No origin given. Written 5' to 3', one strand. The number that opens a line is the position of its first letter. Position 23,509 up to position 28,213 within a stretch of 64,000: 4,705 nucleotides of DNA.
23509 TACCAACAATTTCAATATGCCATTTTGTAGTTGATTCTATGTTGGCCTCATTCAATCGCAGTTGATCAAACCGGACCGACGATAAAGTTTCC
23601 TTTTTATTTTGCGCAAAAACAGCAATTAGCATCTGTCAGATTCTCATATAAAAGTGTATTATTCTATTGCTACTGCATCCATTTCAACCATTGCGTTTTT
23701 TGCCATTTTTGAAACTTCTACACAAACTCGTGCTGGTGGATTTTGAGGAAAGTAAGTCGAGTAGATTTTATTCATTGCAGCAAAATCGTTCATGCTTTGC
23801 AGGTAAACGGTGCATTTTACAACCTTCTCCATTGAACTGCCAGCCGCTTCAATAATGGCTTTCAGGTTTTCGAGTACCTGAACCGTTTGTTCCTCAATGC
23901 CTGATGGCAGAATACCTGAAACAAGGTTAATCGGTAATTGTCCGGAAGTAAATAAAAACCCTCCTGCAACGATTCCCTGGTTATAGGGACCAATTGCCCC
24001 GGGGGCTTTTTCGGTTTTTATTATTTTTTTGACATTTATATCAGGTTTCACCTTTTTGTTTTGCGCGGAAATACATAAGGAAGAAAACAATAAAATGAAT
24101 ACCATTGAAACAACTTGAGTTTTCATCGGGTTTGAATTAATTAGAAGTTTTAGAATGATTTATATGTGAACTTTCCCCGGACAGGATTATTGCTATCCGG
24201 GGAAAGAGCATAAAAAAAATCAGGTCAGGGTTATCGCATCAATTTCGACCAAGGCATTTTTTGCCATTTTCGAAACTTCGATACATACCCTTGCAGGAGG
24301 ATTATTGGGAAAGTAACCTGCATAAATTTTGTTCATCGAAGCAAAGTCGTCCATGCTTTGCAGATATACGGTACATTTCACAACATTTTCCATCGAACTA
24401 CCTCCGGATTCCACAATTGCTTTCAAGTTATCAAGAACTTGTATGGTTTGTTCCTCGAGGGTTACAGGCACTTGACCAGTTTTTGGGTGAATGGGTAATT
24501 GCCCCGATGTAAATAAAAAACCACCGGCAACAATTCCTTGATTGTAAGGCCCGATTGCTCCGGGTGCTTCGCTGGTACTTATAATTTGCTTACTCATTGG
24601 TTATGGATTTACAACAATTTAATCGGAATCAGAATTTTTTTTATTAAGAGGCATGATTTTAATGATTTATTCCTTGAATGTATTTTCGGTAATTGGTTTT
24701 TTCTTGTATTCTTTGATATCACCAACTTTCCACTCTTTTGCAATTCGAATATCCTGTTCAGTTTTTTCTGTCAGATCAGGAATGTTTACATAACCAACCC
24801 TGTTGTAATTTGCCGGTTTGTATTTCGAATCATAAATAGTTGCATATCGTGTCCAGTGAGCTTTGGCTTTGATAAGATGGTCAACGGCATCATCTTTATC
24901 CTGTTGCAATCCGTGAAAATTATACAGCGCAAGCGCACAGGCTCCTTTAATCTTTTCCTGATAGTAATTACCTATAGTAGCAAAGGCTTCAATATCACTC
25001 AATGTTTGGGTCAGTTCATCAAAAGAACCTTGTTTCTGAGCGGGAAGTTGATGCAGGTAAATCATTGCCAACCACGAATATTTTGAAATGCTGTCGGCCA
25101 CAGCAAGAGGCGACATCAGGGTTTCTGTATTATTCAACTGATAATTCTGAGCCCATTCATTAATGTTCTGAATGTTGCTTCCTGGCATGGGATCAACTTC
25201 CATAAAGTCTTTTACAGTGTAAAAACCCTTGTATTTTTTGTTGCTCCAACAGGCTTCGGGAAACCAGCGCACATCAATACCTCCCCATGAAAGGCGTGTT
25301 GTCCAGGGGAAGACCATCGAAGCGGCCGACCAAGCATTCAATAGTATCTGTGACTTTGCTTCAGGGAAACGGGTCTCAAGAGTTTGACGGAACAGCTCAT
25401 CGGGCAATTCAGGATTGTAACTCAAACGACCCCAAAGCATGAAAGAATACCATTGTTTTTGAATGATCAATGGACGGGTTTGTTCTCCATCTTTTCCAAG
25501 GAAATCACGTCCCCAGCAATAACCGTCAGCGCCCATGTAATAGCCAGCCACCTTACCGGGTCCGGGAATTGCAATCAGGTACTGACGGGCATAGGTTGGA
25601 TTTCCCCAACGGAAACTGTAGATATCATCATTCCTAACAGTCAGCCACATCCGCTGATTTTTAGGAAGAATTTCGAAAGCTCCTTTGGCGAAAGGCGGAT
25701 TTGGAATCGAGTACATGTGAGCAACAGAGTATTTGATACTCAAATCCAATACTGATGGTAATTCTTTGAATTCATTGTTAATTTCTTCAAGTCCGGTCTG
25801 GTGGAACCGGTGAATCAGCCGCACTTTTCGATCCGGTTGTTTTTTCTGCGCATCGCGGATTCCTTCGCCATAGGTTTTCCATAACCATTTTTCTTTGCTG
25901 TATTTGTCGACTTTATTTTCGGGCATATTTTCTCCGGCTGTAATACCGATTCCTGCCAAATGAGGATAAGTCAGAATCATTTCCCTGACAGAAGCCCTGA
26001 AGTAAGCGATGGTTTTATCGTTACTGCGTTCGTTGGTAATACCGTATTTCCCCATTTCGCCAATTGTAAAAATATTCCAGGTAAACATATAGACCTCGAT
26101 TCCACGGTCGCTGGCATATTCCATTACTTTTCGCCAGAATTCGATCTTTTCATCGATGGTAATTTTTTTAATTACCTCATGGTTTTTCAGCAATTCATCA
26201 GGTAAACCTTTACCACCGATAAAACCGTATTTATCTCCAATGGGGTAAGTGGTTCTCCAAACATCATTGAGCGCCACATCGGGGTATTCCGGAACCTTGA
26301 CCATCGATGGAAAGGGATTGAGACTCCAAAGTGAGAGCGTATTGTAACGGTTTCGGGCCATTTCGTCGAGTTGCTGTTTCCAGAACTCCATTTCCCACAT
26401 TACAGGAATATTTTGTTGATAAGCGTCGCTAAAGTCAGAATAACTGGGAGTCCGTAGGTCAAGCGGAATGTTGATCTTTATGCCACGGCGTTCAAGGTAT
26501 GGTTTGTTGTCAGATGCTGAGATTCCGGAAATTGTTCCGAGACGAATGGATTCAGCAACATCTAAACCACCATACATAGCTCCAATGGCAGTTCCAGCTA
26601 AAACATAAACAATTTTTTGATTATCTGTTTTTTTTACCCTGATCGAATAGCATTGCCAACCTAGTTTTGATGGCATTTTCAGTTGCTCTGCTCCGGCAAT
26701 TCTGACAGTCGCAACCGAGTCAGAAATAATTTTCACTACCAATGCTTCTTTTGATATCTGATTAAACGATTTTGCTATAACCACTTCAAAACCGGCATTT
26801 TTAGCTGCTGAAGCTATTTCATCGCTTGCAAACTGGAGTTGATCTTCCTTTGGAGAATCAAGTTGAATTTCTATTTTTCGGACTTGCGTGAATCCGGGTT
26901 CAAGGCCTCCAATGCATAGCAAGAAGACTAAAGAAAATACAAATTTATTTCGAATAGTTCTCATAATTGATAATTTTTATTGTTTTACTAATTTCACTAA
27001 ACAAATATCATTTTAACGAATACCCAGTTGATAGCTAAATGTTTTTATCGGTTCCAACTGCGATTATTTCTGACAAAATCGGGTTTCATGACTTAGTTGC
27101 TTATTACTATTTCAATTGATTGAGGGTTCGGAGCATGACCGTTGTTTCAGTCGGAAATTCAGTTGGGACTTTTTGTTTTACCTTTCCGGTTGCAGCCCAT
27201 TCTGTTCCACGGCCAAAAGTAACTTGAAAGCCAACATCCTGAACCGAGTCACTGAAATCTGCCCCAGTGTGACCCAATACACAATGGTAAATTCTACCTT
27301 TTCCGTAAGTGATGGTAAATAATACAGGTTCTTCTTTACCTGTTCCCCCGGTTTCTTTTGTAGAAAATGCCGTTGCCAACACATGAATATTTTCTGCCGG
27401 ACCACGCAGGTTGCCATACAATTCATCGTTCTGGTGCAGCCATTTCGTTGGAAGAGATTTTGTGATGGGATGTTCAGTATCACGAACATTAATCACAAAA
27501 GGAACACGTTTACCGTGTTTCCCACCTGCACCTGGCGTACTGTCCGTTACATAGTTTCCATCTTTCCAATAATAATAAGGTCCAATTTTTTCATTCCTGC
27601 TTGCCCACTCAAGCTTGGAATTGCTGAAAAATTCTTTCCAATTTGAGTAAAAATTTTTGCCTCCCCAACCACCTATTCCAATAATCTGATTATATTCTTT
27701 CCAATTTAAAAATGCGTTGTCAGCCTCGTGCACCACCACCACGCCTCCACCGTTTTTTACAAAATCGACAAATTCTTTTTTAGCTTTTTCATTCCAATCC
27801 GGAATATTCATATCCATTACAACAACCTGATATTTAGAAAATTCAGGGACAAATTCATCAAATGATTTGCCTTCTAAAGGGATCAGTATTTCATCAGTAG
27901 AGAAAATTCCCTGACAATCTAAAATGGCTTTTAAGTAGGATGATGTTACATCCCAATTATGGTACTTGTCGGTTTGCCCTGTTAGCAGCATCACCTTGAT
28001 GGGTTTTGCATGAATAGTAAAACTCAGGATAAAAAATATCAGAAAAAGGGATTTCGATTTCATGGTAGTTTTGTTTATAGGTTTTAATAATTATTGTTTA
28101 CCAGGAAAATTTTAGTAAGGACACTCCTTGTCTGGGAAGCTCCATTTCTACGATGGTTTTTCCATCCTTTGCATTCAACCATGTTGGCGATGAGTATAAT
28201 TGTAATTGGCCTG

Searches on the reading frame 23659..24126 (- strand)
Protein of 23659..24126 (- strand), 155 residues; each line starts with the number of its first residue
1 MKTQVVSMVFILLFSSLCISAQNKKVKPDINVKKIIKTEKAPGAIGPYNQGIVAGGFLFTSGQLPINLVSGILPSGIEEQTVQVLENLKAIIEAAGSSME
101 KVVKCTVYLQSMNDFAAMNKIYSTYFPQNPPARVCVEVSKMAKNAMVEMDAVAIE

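Call 79: search_protein_families(library=pfam, proteins=[window:23659-24126:-], max_evalue=0.0001)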
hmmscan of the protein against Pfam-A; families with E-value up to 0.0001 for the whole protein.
window:23659-24126:- (155 aa): 1 family
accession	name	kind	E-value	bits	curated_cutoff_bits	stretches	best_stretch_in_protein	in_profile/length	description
PF01042.26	Ribonuc_L-PSP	-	2.5e-38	131.2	27.3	1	38-154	1-120/121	Endoribonuclease L-PSP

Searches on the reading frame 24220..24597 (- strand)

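Call 79: search_protein_families(library=pfam, proteins=[window:24220-24597:-], max_evalue=0.0001)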
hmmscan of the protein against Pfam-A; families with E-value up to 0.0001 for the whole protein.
window:24220-24597:- (125 aa): 1 family
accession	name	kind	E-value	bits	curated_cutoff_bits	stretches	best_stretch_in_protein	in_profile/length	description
PF01042.26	Ribonuc_L-PSP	-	3.4e-38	130.8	27.3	1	9-123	2-119/121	Endoribonuclease L-PSP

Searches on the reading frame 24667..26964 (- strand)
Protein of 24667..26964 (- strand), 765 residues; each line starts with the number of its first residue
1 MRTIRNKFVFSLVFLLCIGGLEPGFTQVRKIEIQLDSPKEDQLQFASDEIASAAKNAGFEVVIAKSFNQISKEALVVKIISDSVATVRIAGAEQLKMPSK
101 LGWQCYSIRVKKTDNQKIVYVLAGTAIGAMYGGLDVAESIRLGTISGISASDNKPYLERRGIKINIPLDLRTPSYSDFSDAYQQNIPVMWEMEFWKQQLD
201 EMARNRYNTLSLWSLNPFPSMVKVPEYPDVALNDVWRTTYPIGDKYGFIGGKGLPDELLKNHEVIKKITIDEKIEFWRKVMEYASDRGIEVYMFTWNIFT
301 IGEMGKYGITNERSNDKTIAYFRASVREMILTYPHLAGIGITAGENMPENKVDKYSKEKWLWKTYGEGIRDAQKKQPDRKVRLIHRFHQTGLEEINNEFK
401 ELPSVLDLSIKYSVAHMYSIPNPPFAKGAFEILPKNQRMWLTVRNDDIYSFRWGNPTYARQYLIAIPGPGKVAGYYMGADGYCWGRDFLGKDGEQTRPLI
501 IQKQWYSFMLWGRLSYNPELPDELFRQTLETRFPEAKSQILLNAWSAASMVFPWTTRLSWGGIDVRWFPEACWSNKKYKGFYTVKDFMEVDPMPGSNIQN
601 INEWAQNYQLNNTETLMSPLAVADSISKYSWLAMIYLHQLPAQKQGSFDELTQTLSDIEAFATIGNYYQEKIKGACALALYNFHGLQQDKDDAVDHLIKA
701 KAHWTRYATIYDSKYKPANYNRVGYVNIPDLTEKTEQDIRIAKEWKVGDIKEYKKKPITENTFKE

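Call 5: search_protein_families(library=pfam, proteins=[window:24667-26964:-], max_evalue=0.001)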
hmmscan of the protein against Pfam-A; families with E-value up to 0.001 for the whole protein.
window:24667-26964:- (765 aa): 0 families

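Call 19: search_protein_families(library=ncbifam, proteins=[window:24667-26964:-], max_evalue=0.001)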
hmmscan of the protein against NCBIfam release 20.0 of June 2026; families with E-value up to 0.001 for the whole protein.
window:24667-26964:- (765 aa): 1 family
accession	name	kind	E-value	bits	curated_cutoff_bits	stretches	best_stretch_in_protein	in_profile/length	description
NF049878.1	AlphGalctur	equivalog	1.4e-26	92.8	1300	2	29-228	10-208/901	alpha-d-galacturonidase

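Call 65: search_protein_families(library=pfam, proteins=[window:24667-26964:-], max_evalue=5)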
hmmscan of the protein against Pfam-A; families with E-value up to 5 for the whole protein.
window:24667-26964:- (765 aa): 3 families
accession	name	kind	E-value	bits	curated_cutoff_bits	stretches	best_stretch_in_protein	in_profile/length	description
PF03648.19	Glyco_hydro_67N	-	0.0081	16.8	24.3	1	41-132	31-116/120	Glycosyl hydrolase family 67 N-terminus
PF13151.12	DUF3990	-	0.07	13.3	32.2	1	579-686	27-135/152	Protein of unknown function (DUF3990)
PF04413.22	Glycos_transf_N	-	0.12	12.3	23.9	1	155-209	63-116/179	3-Deoxy-D-manno-octulosonic-acid transferase (kdotransferase)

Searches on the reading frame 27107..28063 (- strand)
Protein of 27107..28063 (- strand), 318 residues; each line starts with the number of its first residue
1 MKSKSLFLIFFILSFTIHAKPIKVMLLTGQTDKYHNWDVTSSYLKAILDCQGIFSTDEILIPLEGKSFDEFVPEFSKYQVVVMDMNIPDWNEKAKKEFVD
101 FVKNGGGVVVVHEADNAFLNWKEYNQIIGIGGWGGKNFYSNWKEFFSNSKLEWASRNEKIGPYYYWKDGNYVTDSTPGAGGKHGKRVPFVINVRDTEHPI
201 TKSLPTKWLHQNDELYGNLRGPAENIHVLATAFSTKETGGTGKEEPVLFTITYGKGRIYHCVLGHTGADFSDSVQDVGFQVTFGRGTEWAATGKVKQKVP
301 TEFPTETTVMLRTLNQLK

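Call 5: search_protein_families(library=pfam, proteins=[window:27107-28063:-], max_evalue=0.001)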
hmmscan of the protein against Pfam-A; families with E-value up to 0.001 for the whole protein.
window:27107-28063:- (318 aa): 1 family
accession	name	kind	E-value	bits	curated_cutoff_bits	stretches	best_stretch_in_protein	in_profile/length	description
PF06283.17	ThuA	-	1.3e-25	91.3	33.4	1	23-290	1-209/209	Trehalose utilisation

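Call 19: search_protein_families(library=ncbifam, proteins=[window:27107-28063:-], max_evalue=0.001)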
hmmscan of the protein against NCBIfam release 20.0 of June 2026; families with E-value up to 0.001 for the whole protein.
window:27107-28063:- (318 aa): 0 families
